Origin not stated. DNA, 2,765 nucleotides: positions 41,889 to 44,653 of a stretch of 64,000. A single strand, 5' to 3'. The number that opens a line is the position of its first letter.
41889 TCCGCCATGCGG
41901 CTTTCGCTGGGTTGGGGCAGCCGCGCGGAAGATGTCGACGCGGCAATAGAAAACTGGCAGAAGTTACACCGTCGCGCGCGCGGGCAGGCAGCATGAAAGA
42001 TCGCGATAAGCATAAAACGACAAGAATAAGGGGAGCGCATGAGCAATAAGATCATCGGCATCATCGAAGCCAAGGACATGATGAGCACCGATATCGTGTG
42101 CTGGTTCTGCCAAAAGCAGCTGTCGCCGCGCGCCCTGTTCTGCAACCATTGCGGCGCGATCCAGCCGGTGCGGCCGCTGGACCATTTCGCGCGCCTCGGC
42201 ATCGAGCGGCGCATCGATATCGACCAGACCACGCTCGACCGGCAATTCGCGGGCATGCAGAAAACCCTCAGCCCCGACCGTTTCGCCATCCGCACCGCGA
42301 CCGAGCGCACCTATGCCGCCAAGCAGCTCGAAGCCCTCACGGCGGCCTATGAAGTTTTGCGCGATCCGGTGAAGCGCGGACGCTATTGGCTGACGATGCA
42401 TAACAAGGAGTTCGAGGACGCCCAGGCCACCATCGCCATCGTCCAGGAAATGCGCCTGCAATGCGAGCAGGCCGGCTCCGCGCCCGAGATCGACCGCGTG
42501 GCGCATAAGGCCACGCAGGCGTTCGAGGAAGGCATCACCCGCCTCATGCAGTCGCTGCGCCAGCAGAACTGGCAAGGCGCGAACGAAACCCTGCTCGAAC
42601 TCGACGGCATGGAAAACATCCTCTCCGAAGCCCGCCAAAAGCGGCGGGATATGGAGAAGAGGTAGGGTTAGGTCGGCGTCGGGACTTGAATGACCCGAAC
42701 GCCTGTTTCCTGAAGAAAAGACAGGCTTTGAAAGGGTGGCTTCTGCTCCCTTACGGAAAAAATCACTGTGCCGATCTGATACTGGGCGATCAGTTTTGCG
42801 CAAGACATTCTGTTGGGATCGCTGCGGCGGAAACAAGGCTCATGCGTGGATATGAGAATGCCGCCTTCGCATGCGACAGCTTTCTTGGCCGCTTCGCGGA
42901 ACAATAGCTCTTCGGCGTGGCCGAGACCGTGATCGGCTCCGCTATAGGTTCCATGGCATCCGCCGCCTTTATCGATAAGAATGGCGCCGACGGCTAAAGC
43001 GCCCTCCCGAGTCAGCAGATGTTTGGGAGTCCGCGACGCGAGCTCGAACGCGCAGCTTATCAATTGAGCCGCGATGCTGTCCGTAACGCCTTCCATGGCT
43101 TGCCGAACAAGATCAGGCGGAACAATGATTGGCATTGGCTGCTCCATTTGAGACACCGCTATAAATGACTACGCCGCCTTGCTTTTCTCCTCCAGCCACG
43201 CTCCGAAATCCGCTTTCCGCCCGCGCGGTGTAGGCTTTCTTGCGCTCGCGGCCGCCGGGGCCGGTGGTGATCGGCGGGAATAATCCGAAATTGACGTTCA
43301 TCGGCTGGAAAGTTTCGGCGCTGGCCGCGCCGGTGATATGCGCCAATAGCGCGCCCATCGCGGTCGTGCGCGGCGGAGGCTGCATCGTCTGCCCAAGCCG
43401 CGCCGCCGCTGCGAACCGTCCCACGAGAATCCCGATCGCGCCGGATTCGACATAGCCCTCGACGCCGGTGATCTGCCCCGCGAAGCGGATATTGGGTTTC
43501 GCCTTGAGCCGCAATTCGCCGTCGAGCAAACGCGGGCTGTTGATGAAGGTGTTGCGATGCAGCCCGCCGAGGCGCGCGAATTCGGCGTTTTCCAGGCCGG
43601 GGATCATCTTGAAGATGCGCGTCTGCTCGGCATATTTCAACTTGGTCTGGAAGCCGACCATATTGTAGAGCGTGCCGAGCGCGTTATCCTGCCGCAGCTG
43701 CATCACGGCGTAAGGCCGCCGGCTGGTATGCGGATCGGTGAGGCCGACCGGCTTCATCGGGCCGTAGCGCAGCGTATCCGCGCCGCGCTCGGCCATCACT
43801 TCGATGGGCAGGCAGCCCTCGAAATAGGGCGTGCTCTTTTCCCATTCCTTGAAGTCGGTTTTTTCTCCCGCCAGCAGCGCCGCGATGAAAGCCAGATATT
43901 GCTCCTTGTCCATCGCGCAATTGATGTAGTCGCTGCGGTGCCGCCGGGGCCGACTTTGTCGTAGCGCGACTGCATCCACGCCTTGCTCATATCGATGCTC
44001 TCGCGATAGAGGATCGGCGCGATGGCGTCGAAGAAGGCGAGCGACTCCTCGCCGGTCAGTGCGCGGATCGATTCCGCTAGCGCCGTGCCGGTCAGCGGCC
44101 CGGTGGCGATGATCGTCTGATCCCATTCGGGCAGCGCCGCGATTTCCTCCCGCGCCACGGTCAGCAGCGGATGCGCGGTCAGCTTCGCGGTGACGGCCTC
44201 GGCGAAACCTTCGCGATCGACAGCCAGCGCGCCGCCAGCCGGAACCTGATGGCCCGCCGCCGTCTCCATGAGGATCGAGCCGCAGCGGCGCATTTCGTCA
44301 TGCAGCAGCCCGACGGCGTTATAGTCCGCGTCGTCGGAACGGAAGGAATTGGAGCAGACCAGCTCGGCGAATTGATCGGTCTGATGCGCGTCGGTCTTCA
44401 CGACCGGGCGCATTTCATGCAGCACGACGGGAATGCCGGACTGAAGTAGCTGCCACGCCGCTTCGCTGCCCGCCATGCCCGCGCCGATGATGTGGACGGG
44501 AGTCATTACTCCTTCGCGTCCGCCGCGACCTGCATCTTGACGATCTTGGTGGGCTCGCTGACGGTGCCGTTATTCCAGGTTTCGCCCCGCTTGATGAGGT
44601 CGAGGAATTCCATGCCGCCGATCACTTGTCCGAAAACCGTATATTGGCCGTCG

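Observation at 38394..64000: Gradient of homopolymer-associated single-nucleotide frameshifts towards the 3' end of the window - probably sequencing or assembly error, not genome decay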

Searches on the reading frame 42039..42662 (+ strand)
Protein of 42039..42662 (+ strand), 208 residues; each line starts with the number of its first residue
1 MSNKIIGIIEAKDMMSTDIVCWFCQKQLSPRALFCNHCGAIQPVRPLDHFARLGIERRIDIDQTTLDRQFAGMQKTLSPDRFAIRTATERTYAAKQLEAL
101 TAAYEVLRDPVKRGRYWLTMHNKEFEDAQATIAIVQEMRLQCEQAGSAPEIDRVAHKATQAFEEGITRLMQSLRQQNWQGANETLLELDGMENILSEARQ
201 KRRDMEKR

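Call 44: find_encoding_contigs(protein=window:42039-42662:+, flank=10000, max_places=10)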
Protein window:42039-42662:+ (208 aa): 1 contig read that carries it; 1 place shown.
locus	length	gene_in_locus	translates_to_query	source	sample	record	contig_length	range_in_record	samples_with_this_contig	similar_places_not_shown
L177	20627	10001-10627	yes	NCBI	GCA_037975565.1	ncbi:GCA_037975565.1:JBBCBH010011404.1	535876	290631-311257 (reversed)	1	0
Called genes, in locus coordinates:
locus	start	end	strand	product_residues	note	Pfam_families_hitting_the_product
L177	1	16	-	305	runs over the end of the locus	-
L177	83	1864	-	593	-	PF02771:Acyl-CoA_dh_N, PF02770:Acyl-CoA_dh_M, PF00441:Acyl-CoA_dh_1, PF08028:Acyl-CoA_dh_2, PF22924:ACOX_C_alpha1, PF12806:Acyl-CoA_dh_C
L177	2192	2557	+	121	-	PF13560:HTH_31 (weak), PF01381:HTH_3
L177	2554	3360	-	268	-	-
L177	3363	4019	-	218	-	PF01381:HTH_3 (weak), PF13560:HTH_31 (weak)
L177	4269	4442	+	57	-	-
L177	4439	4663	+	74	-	-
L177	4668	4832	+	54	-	-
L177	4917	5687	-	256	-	PF02585:PIG-L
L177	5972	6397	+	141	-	-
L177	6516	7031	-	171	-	PF09917:DUF2147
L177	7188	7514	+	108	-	-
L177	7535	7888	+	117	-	-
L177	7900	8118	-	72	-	PF00326:Peptidase_S9 (weak)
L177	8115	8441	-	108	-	PF00561:Abhydrolase_1 (weak), PF02129:Peptidase_S15, PF12697:Abhydrolase_6 (weak)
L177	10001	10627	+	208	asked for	-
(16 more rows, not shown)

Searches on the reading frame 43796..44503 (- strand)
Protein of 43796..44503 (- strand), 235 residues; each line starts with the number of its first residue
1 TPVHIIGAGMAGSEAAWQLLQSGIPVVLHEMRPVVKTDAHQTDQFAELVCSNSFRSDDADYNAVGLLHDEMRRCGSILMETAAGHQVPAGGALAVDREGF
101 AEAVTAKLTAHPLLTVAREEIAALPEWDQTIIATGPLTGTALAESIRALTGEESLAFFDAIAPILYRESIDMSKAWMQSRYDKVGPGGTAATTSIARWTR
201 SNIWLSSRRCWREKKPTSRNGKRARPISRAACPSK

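Call 39: find_encoding_contigs(protein=window:43796-44503:-, flank=10000, max_places=10)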
Protein window:43796-44503:- (235 aa): no gene with exactly this product is on record in the collection.
